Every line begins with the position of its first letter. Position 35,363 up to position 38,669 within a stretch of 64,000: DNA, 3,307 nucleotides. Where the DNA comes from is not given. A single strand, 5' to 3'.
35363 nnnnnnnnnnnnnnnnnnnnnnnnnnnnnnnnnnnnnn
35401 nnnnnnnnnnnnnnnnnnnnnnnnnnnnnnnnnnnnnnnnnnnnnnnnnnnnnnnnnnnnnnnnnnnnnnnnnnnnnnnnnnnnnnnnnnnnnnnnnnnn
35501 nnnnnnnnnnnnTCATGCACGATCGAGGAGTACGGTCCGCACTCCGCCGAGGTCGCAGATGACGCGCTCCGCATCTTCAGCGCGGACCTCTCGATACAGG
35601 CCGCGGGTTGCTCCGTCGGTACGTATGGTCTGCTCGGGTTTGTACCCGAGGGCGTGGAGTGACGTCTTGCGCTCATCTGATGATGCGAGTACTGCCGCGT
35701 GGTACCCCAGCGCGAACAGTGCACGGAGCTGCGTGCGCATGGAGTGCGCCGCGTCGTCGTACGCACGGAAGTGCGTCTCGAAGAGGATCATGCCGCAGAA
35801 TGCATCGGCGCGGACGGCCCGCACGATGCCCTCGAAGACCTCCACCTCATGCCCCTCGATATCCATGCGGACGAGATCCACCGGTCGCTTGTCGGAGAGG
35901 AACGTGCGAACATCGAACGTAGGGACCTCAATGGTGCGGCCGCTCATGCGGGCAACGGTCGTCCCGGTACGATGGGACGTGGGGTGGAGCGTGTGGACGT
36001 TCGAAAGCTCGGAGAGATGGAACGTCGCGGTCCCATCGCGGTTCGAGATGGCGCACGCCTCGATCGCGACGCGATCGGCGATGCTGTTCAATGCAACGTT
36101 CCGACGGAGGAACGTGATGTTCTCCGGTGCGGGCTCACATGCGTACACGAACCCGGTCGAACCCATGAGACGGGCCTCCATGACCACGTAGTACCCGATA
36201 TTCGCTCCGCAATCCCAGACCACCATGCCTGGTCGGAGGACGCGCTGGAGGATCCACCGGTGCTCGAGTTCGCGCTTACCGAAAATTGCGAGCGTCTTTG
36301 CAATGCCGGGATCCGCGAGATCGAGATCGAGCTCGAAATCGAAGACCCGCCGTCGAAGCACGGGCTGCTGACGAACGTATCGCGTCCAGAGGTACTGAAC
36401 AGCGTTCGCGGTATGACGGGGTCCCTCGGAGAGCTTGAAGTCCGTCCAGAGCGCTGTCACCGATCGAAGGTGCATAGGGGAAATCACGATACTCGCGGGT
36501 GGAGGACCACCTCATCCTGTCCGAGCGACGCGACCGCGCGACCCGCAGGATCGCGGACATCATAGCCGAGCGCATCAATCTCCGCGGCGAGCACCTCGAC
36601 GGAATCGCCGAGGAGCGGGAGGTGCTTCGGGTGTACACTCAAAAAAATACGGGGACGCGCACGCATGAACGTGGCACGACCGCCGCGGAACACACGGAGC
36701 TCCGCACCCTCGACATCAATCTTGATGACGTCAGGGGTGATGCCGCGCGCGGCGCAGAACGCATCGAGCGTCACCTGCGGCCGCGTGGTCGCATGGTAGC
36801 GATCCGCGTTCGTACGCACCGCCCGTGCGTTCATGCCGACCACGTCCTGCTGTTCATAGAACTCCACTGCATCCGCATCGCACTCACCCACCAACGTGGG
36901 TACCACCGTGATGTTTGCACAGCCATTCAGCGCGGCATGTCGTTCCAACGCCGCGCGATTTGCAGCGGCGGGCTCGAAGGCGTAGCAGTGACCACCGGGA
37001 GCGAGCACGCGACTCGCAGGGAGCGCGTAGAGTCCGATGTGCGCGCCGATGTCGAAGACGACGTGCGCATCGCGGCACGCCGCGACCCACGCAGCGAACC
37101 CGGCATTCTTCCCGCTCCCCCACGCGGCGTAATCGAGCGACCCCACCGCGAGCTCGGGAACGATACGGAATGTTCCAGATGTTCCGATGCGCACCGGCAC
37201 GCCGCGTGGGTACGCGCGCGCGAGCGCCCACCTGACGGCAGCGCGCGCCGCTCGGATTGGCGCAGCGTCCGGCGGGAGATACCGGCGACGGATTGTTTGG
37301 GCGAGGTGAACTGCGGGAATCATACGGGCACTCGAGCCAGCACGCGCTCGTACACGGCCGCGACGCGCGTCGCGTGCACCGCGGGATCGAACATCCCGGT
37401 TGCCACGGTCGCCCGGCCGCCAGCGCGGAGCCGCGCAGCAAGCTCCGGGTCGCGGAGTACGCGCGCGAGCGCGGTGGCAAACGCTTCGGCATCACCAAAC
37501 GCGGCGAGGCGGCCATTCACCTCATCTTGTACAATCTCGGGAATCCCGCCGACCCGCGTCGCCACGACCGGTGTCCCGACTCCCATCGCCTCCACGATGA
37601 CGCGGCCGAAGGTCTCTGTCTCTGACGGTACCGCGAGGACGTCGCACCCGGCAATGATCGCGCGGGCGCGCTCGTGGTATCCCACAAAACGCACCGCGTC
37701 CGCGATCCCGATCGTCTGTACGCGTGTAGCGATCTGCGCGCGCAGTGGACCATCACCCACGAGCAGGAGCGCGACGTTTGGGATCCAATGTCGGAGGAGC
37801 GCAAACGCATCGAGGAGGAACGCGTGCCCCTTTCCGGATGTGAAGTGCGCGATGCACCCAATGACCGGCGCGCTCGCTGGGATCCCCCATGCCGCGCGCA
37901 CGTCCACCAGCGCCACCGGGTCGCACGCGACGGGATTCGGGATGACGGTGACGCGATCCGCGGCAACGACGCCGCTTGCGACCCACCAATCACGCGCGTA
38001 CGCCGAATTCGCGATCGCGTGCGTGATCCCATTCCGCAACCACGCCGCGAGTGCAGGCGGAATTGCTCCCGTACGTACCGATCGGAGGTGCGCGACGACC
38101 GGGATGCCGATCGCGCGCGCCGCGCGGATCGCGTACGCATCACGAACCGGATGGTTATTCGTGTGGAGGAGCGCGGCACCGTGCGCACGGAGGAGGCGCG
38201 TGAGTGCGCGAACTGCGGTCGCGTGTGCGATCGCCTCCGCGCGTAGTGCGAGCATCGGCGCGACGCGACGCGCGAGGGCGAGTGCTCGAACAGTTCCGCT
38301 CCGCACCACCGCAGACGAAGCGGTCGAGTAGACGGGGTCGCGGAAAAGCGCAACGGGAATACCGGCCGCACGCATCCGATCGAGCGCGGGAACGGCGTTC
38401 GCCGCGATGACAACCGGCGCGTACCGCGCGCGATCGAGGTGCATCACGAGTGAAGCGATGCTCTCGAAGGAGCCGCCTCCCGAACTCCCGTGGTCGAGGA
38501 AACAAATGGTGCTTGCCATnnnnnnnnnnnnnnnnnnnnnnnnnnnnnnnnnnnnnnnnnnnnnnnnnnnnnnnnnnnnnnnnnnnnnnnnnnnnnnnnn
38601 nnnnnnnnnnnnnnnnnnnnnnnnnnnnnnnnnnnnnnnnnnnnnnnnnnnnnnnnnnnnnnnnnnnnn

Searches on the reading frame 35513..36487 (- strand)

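Call 39: search_protein_families(library=pfam, proteins=[window:35513-36487:-], max_evalue=0.001)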
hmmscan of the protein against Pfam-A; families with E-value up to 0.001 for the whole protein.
window:35513-36487:- (324 aa): 3 families
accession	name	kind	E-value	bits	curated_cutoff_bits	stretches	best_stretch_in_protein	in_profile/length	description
PF05050.19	Methyltransf_21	-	4.1e-20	73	22.7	1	92-255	1-167/173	Methyltransferase FkbM domain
PF02475.24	TRM5-TYW2_MTfase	-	2.8e-07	31.1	28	1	67-143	17-93/164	TRM5/TYW2 methyltransferase domain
PF05575.17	V_cholerae_RfbT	-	3.1e-05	23.9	27.9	1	78-222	72-211/286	Vibrio cholerae RfbT protein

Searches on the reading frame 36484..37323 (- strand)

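Call 39: search_protein_families(library=pfam, proteins=[window:36484-37323:-], max_evalue=0.001)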
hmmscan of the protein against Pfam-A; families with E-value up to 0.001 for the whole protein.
window:36484-37323:- (279 aa): 1 family
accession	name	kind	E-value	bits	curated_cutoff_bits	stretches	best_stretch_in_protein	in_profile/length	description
PF05050.19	Methyltransf_21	-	1.3e-18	68.1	22.7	1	91-255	1-172/173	Methyltransferase FkbM domain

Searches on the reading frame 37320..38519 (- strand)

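Call 39: search_protein_families(library=pfam, proteins=[window:37320-38519:-], max_evalue=0.001)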
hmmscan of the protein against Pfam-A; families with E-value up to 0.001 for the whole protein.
window:37320-38519:- (399 aa): 5 families
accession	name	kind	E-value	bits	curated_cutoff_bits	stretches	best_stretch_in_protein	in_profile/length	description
PF00534.26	Glycos_transf_1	-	2.1e-37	128.7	26.4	1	208-369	6-170/172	Glycosyl transferases group 1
PF13692.12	Glyco_trans_1_4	-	1.5e-35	123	27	1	218-357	2-142/142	Glycosyl transferases group 1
PF13439.12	Glyco_transf_4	-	1e-08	35.8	28.5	1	21-198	8-167/170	Glycosyltransferase Family 4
PF20706.3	GT4-conflict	-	5.1e-07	29.5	26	1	277-361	267-361/385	Family 4 Glycosyltransferase in conflict systems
PF13524.12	Glyco_trans_1_2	-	2.7e-05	24.6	25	1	277-373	33-130/144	Glycosyl transferase-like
